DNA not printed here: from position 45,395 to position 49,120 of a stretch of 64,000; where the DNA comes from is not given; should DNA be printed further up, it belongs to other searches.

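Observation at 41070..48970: Type VII-secretion-like locus (EssC/EccC-like FtsK ATPase + WXG100 pair + toxin/immunity + Sel1 protein) in an apparently Gram-negative-type, Planctomycete-like genome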

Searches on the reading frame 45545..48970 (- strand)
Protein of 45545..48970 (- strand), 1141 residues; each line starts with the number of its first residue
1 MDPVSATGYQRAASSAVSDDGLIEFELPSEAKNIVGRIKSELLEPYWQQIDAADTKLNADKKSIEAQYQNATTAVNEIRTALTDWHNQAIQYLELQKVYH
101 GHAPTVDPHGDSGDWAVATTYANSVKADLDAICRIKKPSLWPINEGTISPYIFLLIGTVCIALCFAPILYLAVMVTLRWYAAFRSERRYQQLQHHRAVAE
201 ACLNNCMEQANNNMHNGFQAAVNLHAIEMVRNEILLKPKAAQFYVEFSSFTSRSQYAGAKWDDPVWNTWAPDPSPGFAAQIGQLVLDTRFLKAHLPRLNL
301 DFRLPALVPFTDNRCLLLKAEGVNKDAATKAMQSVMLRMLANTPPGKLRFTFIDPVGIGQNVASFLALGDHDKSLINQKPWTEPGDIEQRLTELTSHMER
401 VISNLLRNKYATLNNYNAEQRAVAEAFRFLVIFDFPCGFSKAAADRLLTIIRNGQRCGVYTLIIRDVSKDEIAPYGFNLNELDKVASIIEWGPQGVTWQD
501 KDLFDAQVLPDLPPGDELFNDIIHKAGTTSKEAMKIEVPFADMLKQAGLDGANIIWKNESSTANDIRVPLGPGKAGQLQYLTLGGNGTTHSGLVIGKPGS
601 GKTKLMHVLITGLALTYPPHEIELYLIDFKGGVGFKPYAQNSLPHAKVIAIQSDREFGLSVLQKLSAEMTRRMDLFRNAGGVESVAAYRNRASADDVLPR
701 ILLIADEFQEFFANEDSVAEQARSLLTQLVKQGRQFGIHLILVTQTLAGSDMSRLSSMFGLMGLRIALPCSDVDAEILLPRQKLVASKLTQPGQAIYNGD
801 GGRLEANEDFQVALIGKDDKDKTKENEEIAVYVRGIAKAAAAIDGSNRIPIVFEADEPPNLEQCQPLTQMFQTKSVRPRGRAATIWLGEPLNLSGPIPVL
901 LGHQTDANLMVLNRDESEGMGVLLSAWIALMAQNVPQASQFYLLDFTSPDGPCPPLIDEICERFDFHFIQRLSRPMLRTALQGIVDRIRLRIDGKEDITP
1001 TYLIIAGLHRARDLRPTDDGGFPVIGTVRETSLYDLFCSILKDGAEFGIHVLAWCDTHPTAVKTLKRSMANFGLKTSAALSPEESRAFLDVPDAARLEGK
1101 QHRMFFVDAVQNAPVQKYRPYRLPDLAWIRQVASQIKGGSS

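Call 3: search_protein_families(library=pfam, proteins=[window:45545-48970:-], max_evalue=0.1)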
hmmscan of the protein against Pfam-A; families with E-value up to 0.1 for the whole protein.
window:45545-48970:- (1141 aa): 6 families
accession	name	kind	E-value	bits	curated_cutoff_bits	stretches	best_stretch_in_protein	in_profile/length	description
PF01580.24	FtsK_SpoIIIE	-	1.9e-28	99.9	24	2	590-747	40-219/221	FtsK/SpoIIIE family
PF13401.12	AAA_22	-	0.0005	20.8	27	1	590-745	6-123/130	AAA domain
PF05729.18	NACHT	-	0.00068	19.9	26.7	0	593-621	4-32/167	NACHT domain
PF13191.12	AAA_16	-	0.012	16.6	32.6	1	586-743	21-167/167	AAA ATPase domain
PF24079.1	UBR4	-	0.064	14.1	27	0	185-217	36-68/125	E3 ubiquitin-protein ligase UBR4-like domain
PF04665.18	Pox_A32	-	0.09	12.7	22.8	0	594-617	18-41/242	Poxvirus A32 protein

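Call 4: search_protein_families(library=ncbifam, proteins=[window:45545-48970:-], max_evalue=0.1)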
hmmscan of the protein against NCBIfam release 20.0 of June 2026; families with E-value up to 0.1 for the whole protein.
window:45545-48970:- (1141 aa): 6 families
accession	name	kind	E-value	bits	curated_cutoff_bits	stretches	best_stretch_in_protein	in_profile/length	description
TIGR03924.1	T7SS_EccC_a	equivalog_domain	3.9e-39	134.9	509.15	1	531-768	388-625/673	type VII secretion protein EccCa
TIGR03928.1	T7_EssCb_Firm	equivalog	1.8e-26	92.1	778.4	1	531-832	410-702/1296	type VII secretion protein EssC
TIGR03925.1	T7SS_EccC_b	equivalog_domain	8.2e-26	90.4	346.55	1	586-946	73-401/564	type VII secretion protein EccCb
NF041017.1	DNA_import_CedB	equivalog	0.0002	20.1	700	1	694-748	468-517/590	DNA import protein CedB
NF040937.1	HerA_Thermprot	equivalog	0.012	14.1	800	1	702-769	352-417/487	DNA double-strand break repair helicase HerA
NF007615.0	PRK10263.1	equivalog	0.077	10.6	1566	0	698-748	1139-1186/1355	DNA translocase FtsK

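Call 8: find_homologous_proteins(query=window:45545-48970:-)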
Query window:45545-48970:- (1141 aa): 282 proteins with E <= 0.001 among 8000 candidates; the best 120 are listed.
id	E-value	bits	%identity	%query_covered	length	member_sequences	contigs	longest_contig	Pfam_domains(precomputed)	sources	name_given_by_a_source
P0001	0.0e+0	2628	100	100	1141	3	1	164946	PF01580.25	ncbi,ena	-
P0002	2.9e-264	898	42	97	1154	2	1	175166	PF01580.25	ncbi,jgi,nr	ncbi:MAG: segregation ATPase FtsK/SpoIIIE, family [Acidobacteriota bacterium]|jgi:hypothetical prote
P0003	4.2e-262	891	41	97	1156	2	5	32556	PF01935.24,PF13401.13,PF01580.25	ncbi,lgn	-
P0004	1.9e-259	882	42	98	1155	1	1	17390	PF01935.24,PF13401.13,PF01580.25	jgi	jgi:S-DNA-T family DNA segregation ATPase FtsK/SpoIIIE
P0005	6.9e-258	877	47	79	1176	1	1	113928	PF01580.25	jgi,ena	-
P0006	1.9e-257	875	42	98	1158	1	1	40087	PF01580.25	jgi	jgi:hypothetical protein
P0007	2.4e-257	875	41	98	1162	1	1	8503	PF01580.25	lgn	-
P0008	9.9e-257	873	41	98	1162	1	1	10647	PF01935.24,PF01580.25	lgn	-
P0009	1.4e-255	869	41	98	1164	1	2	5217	PF01935.24,PF01580.25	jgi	-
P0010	3.1e-255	868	41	97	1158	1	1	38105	PF01580.25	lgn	-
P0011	2.9e-254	865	40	98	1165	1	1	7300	PF01580.25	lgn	-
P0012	1.2e-250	853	40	97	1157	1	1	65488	PF01935.24,PF01580.25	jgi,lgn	jgi:hypothetical protein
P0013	3.8e-248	844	40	97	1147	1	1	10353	PF01580.25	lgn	-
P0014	4.2e-246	838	39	99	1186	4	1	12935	PF01935.24,PF13717.12,PF01580.25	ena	-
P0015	7.8e-245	833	46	77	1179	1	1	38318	PF05729.19,PF01580.25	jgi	-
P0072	4.3e-189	649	38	87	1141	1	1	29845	PF01580.25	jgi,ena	jgi:hypothetical protein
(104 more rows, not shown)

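Call 12: find_encoding_contigs(protein=P0001, flank=10000, max_places=3)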
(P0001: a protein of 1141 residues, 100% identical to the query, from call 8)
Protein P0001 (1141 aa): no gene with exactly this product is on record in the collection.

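Call 13: find_encoding_contigs(protein=P0002, flank=10000, max_places=2)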
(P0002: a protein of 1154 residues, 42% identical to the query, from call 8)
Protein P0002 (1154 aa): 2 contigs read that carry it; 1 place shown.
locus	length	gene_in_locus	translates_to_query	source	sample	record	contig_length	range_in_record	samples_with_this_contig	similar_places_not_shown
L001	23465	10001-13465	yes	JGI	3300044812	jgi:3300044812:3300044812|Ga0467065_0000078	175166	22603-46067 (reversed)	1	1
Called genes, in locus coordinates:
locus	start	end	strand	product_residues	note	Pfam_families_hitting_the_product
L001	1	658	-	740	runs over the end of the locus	PF10670:DUF4198 (faint), PF02369:Big_1 (faint), PF13620:CarboxypepD_reg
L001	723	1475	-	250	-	PF03372:Exo_endo_phos, PF14529:Exo_endo_phos_2 (faint)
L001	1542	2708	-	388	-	PF13439:Glyco_transf_4, PF13579:Glyco_trans_4_4, PF20706:GT4-conflict, PF00534:Glycos_transf_1, PF13524:Glyco_trans_1_2, PF13692:Glyco_trans_1_4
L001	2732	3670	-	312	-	PF13641:Glyco_tranf_2_3 (weak), PF00535:Glycos_transf_2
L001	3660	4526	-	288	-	PF01040:UbiA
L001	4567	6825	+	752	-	-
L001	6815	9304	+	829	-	-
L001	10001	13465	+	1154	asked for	PF01580:FtsK_SpoIIIE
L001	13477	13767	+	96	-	PF06013:WXG100 (weak)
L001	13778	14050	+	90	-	-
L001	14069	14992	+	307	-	-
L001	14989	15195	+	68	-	-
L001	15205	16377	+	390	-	PF08239:SH3_3 (weak)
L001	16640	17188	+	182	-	PF07638:Sigma70_ECF, PF04542:Sigma70_r2, PF08281:Sigma70_r4_2, PF04545:Sigma70_r4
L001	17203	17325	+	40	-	-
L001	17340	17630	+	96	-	-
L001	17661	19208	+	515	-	PF00289:Biotin_carb_N, PF02786:CPSase_L_D2, PF02222:ATP-grasp (weak), PF07478:Dala_Dala_lig_C, PF02785:Biotin_carb_C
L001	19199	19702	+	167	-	PF25919:BSH_CusB (faint), PF25997:BSH_YhbJ (faint), PF00364:Biotin_lipoyl, PF25917:BSH_RND, PF25973:BSH_CzcB (faint), PF25984:BSH_YknX (faint)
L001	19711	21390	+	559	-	PF13231:PMT_2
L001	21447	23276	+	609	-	PF00501:AMP-binding, PF23562:AMP-binding_C_3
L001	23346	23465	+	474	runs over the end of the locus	PF05147:LANC_like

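Call 15: find_related_loci(query=A1, collection=genome_contigs, flank=10000)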
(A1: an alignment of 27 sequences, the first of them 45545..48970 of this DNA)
Query A1 (1141 aa) in genome_contigs; peptide patterns used: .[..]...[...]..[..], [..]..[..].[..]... (x = any residue, [..] = any of these).
600 stretches matched a pattern (row limit reached: there are more); 592 encode a relative of the query (tblastn E <= 1e-3); the best 80 are kept; 80 distinct loci.
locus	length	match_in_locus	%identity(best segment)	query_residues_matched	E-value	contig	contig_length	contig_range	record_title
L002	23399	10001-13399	42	24-1133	0e+0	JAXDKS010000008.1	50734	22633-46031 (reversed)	MAG: Acidobacteriota bacterium isolate BP_60 scaffold_4774781, whole genome shotgun sequence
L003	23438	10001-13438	38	20-1137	0e+0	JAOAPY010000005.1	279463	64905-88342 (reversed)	MAG: Acidobacteria bacterium isolate RYN_26 scaffold_6179228, whole genome shotgun sequence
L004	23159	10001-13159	38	103-1139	0e+0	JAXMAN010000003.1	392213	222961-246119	MAG: Phycisphaerales bacterium isolate STL-PLA11 C1.51.fa-3, whole genome shotgun sequence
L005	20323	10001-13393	37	37-1129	0e+0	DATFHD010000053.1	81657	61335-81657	MAG TPA_asm: Pyrinomonadaceae bacterium isolate SMAG_U8680 k141_1115772, whole genome shotgun sequence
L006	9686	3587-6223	40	236-1136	0e+0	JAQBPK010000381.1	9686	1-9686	MAG: Vulcanimicrobiota bacterium isolate RYN_345 scaffold_3800457, whole genome shotgun sequence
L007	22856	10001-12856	38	179-1137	0e+0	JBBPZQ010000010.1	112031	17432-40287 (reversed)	MAG: Anaerolineae bacterium isolate bin.56 bin.56_S5Ck141_728775_length_112031_cov_22.9947, whole genome shotgun sequenc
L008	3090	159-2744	41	246-1132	0e+0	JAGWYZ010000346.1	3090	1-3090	MAG: Chloroflexota bacterium isolate REEB501 contig-150_53345, whole genome shotgun sequence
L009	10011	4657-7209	40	257-1135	0e+0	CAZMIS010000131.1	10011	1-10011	MAG TPA_asm: uncultured Anaerolineales bacterium isolate binchicken_co111_72 genome assembly, contig: NODE_14881_length_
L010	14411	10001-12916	35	151-1129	8e-178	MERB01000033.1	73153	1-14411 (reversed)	MAG: Betaproteobacteria bacterium RIFCSPLOWO2_02_FULL_66_14 rifcsplowo2_02_scaffold_3034, whole genome shotgun sequence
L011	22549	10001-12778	37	203-1136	2e-175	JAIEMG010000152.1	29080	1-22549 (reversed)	MAG: Gemmataceae bacterium isolate co.spades.CONCOCT.2.5kb_030 c_000000000091, whole genome shotgun sequence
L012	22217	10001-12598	36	260-1130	2e-175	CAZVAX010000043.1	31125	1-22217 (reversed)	MAG TPA_asm: uncultured Anaerolineaceae bacterium isolate binchicken_co274_319 genome assembly, contig: NODE_3747_length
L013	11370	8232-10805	39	261-1138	4e-175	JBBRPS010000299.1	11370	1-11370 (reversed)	MAG: Gemmatales bacterium isolate metawrap_la1_100 W_la1_100_k141_1021989L_11370_cov_10.0000, whole genome shotgun seque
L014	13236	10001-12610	38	259-1136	3e-174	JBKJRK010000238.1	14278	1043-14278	MAG: Tepidisphaeraceae bacterium isolate ant_bin.532 k117_2541066, whole genome shotgun sequence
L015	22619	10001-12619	38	259-1140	6e-174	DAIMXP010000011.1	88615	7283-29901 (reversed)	MAG TPA_asm: Chloroflexota bacterium isolate CTOTU41425 NODE_134_length_88615_cov_18.983695, whole genome shotgun sequen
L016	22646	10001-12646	39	261-1132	3e-176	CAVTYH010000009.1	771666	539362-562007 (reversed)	MAG: Pirellulales bacterium isolate MFD04944.bin.2.167 genome assembly, contig: contig_87106, whole genome shotgun seque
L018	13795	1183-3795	38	261-1141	9e-173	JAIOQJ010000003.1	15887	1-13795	MAG: Planctomycetota bacterium isolate LakeFargette_0920_ALND_MAG_58_8 LacPavin_0920_ALND_scaffold_110443, whole genome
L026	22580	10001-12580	40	256-1133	4e-171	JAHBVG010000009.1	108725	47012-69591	MAG: Caldilineaceae bacterium isolate ACE_CHL9 CHL9_9, whole genome shotgun sequence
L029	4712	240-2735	39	296-1141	2e-175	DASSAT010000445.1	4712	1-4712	MAG TPA_asm: Fimbriiglobus sp. isolate SMAG_U873 k141_1265323, whole genome shotgun sequence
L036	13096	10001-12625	38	252-1140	2e-167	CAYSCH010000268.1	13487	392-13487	MAG TPA_asm: uncultured Planctomycetaceae bacterium isolate SRP263991_co4_486 genome assembly, contig: NODE_6920_length_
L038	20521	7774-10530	35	190-1141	6e-167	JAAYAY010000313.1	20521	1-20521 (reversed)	MAG: Planctomycetaceae bacterium isolate AS06rmzACSIP_219 562695_AS06, whole genome shotgun sequence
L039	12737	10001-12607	37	261-1141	1e-166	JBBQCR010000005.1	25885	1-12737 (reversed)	MAG: Phycisphaerales bacterium isolate Co_metawrap_1225 Cmw_1225_k141_218975_length_25885_cov_8.0000, whole genome shotg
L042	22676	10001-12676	37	241-1141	4e-172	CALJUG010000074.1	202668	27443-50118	MAG TPA_asm: uncultured bacterium isolate SRR7515932_bin.73_CONCOCT_v1.1_MAG genome assembly, contig: ERZ869940.42, whol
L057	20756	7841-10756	34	154-1131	7e-166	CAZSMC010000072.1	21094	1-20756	MAG TPA_asm: uncultured Cytophagia bacterium isolate binchicken_co17_2 genome assembly, contig: NODE_6368_length_21094_c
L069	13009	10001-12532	37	301-1141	2e-162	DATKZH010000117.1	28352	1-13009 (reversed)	MAG TPA_asm: Thermoguttaceae bacterium isolate SMAG_U14240 k141_3690068, whole genome shotgun sequence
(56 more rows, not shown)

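Call 26: search_protein_families(library=padloc, proteins=[window:45545-48970:-], max_evalue=0.01)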
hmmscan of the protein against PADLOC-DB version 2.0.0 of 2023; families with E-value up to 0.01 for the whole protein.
window:45545-48970:- (1141 aa): 5 families
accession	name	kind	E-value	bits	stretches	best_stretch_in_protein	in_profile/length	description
PDLC02806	SspH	-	1e-28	97.5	1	576-745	1519-1688/1766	SspH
PDLC04140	mad8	-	6.5e-17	60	1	592-769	30-252/314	mads_8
PDLC02804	SspH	-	5.7e-05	18.7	1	593-748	1337-1488/1561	SspH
PDLC01055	HerA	-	0.00033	17.6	0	688-746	408-463/532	Type III coevolved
PDLC04105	HerA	-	0.0011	15.6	1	701-746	420-468/576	-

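Call 35: search_solved_structures(query=A1, max_evalue=0.001)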
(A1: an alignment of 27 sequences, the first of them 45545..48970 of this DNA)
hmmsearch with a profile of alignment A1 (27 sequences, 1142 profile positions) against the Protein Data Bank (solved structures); distinct sequences matched with E-value up to 0.001: 15.
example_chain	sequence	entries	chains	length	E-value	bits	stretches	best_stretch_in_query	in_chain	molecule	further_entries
4nh0_A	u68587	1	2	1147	2.3e-50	174.7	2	568-791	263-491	Cell divisionFtsK/SpoIIIE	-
7np7_C1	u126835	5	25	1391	3.8e-41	144.2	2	576-784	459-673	ESX-5 secretion system protein EccC5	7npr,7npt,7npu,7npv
7b9f_C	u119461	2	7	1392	9.6e-38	132.9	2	576-785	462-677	EccC5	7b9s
9qks_G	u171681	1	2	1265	3.3e-34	121.2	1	501-826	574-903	ESX secretion system protein YukB,Green fluorescent protein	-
4n1a_A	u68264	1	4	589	1.6e-22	82.5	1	602-760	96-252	Cell divisionFtsK/SpoIIIE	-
2iuu_A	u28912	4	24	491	1.3e-14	56.3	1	605-794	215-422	DNA TRANSLOCASE FTSK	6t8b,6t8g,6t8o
2iut_A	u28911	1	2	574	1.9e-14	55.8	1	605-794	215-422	DNA TRANSLOCASE FTSK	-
2ius_A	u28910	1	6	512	1.2e-13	53.2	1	604-809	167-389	DNA TRANSLOCASE FTSK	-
9jv8_A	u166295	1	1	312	1.7e-13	52.6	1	610-757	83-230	ESX-1 secretion system protein EccCb1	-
6o1w_A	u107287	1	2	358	1.3e-11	46.3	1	602-792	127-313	DNA translocase coupling protein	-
6o1x_A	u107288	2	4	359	1.3e-11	46.3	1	602-792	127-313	DNA translocase coupling protein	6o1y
6o1z_A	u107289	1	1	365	1.4e-11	46.3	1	602-792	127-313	DNA translocase coupling protein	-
5fv0_A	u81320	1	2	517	8.8e-08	33.7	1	609-723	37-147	ESX secretion system protein EccC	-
4lya_A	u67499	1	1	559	1.1e-07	33.4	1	609-723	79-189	Uncharacterized protein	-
6j19_A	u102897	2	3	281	0.00024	22.3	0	602-647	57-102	ESX-1 secretion system protein EccCb1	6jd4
